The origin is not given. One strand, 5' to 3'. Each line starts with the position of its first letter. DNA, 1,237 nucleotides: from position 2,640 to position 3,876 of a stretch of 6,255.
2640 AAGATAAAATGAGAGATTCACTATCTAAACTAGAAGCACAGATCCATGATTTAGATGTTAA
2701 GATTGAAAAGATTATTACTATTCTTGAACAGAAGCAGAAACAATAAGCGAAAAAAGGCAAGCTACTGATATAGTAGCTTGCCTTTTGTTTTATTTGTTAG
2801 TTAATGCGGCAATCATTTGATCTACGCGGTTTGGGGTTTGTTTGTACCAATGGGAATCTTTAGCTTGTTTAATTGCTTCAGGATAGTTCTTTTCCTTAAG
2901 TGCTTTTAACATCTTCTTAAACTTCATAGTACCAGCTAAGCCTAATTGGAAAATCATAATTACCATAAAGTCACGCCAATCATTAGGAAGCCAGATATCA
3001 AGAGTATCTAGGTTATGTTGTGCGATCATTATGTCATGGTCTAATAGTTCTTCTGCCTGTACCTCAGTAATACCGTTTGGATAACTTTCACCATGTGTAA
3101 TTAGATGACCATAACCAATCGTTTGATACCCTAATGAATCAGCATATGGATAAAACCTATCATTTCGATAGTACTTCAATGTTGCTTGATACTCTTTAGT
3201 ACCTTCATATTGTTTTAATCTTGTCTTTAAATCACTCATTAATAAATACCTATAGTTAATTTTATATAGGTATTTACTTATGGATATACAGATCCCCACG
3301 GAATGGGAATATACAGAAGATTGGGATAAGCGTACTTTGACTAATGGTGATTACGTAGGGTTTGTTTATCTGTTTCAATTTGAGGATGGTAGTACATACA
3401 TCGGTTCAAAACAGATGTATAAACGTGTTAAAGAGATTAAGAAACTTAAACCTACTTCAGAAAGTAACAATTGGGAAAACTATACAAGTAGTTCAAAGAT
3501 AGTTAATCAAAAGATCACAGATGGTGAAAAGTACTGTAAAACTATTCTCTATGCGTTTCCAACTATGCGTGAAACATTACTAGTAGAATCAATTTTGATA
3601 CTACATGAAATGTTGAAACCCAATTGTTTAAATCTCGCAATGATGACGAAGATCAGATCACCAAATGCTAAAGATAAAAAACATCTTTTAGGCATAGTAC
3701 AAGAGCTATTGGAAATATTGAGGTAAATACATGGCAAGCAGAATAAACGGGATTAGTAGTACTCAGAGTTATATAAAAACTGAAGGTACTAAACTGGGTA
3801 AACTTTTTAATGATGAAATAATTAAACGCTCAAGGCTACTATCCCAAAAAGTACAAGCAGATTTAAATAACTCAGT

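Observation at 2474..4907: Split lysis module with two different holin candidates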

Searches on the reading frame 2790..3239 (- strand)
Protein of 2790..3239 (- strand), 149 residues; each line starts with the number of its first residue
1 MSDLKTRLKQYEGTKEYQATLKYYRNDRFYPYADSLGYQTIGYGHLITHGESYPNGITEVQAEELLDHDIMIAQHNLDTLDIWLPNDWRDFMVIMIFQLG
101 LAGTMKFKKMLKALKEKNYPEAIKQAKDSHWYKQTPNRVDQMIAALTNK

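Call 3: search_protein_families(library=phrogs, proteins=[window:2790-3239:-], max_evalue=0.01)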
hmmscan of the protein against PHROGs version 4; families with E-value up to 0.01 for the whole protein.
window:2790-3239:- (149 aa): 7 families
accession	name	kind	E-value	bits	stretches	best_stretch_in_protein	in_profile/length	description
phrog_13211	-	tail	1.9e-35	123.2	1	3-143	736-880/887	baseplate hub subunit and tail lysozyme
phrog_15410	-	unknown function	3.3e-21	76.6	1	6-145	152-310/311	-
phrog_7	-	lysis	2.8e-14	53.2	1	9-125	563-669/873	endolysin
phrog_2083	-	head and packaging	1.5e-10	41.3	1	31-147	777-900/908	internal virion lysozyme motif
phrog_430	-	tail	8.2e-08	32.1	1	32-141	182-280/868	baseplate hub subunit and tail lysozyme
phrog_33534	-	unknown function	3e-07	31.3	1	89-143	19-79/94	-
phrog_12478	-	unknown function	0.0092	17.4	0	47-78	22-53/67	-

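Call 4: search_protein_families(library=pfam, proteins=[window:2790-3239:-], max_evalue=0.1)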
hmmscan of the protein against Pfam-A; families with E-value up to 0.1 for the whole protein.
window:2790-3239:- (149 aa): 2 families
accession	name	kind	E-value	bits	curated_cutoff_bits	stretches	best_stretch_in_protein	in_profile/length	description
PF00959.24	Phage_lysozyme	-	4.1e-11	43.7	22.3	1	30-135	9-111/125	Phage lysozyme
PF03433.18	EspA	-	0.092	13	23.4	0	100-148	33-81/180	EspA-like secreted protein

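Call 45: search_protein_families(library=ncbifam, proteins=[window:2790-3239:-], max_evalue=0.1)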
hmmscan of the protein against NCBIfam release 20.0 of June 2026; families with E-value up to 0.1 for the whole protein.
window:2790-3239:- (149 aa): 3 families
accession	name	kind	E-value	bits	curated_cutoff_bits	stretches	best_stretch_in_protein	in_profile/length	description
NF058676.1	BaGTA_endo_BgtA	equivalog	5.7e-07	29.3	315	1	15-139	6-131/220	gene transfer agent endolysin BgtA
NF051871.1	LysLocSpmX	equivalog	0.02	14.1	700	1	37-105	31-98/430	lysozyme-family localization factor SpmX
NF052422.1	translocon_SseB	equivalog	0.031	14.3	155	1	100-148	4-52/151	type III secretion system translocon protein SseB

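Call 67: find_related_loci(query=window:2790-3239:-, collection=viral_contigs, flank=4000)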
Query window:2790-3239:- (149 aa) in viral_contigs; peptide patterns used: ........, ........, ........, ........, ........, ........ (x = any residue, [..] = any of these).
17 stretches matched a pattern; 14 encode a relative of the query (tblastn E <= 1e-3); 14 distinct loci.
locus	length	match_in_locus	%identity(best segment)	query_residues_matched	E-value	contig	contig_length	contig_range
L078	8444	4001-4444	88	1-148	7e-90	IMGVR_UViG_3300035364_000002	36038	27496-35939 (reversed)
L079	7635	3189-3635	87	1-149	7e-88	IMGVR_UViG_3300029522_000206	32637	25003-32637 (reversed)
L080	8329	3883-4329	84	1-149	2e-85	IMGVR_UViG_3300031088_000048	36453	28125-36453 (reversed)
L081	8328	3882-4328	83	1-149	1e-84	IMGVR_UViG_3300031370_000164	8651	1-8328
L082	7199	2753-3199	77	1-149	9e-78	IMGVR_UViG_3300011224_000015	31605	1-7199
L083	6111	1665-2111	75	1-149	6e-77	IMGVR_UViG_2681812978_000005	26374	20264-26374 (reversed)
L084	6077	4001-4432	58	3-144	1e-55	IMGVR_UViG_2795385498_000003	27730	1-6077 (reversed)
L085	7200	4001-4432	56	3-144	4e-53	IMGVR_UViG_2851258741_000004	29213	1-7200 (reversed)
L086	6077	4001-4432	57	3-144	7e-53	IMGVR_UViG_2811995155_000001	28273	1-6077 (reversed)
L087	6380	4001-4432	57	3-144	9e-53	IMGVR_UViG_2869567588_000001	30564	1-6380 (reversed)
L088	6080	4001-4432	56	3-144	1e-52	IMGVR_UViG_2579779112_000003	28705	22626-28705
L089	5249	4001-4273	32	44-142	4e-10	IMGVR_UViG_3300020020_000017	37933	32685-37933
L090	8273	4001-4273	32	44-142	4e-10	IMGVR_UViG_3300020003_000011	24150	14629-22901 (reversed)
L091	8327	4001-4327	31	31-142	4e-10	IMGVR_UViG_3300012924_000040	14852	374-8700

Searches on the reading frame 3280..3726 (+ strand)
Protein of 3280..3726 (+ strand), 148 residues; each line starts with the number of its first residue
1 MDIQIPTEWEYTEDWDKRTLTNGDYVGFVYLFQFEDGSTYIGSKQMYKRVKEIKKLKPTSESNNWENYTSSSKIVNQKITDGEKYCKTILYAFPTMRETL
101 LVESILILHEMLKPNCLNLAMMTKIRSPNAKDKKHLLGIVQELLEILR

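Call 3: search_protein_families(library=phrogs, proteins=[window:3280-3726:+], max_evalue=0.01)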
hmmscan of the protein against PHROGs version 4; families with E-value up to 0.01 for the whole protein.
window:3280-3726:+ (148 aa): 3 families
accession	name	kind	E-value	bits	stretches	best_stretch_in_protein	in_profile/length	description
phrog_7363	-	DNA, RNA and nucleotide metabolism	7.5e-13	49.5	1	9-108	7-107/356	homing endonuclease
phrog_447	-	other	5.7e-12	46.7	1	5-105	6-108/148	NAD synthetase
phrog_314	-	DNA, RNA and nucleotide metabolism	1.5e-05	25.2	1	23-122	175-265/574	homing endonuclease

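Call 4: search_protein_families(library=pfam, proteins=[window:3280-3726:+], max_evalue=0.1)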
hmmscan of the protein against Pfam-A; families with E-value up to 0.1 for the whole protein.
window:3280-3726:+ (148 aa): 2 families
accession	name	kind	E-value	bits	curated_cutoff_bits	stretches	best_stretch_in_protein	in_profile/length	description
PF19835.5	SegE_GIY-YIG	-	1.1e-15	58.4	25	1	19-108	10-102/123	Putative endonuclease segE, GIY-YIG domain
PF19914.5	WEF-hand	-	0.013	16.8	27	1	36-84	14-65/81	Wolframin EF-hand domain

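Call 45: search_protein_families(library=ncbifam, proteins=[window:3280-3723:+], max_evalue=0.1)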
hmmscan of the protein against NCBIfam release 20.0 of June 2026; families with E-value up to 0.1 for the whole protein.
window:3280-3723:+ (148 aa): 0 families

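Call 47: search_solved_structures(query=window:3280-3723:+, max_evalue=1)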
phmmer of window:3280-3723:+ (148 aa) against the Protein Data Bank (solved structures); distinct sequences matched with E-value up to 1: 2.
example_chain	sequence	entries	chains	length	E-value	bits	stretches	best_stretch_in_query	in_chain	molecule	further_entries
4u1e_G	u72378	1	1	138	0.59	13.2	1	19-71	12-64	Eukaryotic translation initiation factor 3 subunit G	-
6zu9_r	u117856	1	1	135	0.61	13.1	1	19-71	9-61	Eukaryotic translation initiation factor 3 subunit G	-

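Call 83: search_protein_families(library=padloc, proteins=[window:3280-3723:+], max_evalue=0.01)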
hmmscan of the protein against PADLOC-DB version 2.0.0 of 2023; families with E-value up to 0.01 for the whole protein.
window:3280-3723:+ (148 aa): 1 family
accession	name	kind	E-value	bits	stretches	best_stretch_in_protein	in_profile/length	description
PDLC03702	HEase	-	6.9e-08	30.6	1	19-111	8-90/258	homing endonuclease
